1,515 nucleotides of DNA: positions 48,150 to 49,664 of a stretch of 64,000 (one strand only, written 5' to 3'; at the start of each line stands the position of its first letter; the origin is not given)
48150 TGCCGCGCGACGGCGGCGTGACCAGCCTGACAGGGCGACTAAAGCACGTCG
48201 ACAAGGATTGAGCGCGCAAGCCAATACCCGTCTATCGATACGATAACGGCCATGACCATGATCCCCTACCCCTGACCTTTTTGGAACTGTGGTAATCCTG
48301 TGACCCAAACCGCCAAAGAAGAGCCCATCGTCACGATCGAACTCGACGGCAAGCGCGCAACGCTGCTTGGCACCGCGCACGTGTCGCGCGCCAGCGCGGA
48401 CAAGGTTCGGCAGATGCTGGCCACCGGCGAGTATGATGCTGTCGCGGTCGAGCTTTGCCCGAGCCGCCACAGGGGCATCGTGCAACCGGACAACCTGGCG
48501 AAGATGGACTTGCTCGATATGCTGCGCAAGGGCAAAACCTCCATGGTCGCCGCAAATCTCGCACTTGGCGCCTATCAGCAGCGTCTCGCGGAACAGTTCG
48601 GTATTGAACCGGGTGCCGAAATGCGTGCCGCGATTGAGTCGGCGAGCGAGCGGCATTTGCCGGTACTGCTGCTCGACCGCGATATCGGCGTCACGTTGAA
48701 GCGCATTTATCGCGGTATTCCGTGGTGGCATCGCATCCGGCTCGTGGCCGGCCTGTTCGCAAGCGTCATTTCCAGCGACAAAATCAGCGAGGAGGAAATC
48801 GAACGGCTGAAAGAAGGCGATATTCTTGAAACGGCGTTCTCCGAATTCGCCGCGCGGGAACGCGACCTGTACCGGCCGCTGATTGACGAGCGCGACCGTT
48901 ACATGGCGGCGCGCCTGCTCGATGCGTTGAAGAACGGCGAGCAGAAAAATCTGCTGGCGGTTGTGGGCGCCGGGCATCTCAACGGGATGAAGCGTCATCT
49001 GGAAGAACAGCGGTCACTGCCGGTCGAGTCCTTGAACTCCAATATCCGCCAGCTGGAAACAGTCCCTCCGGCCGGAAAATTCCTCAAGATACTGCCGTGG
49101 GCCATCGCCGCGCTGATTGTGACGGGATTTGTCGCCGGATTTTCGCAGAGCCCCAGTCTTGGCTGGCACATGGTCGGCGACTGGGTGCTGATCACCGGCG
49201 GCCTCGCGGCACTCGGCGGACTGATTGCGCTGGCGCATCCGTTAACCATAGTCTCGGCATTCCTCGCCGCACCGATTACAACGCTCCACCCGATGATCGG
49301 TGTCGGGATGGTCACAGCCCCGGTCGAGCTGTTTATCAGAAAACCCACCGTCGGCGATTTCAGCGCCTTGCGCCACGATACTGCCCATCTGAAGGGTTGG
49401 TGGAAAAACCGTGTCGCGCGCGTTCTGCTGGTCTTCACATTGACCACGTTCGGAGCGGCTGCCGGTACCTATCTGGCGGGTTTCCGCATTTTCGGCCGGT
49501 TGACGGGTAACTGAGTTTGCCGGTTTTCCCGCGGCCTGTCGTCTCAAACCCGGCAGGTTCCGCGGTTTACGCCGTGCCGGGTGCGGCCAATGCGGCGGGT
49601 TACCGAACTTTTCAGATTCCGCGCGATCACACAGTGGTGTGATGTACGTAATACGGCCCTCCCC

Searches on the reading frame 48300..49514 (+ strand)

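Call 22: search_protein_families(library=pfam, proteins=[window:48300-49514:+], max_evalue=0.00001)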
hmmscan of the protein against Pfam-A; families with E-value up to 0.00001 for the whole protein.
window:48300-49514:+ (404 aa): 1 family
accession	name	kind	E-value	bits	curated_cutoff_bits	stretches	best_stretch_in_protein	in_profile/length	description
PF01963.22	TraB_PrgY_gumN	-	6.4e-31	108.6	26.8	1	12-235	4-252/263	TraB/PrgY/gumN family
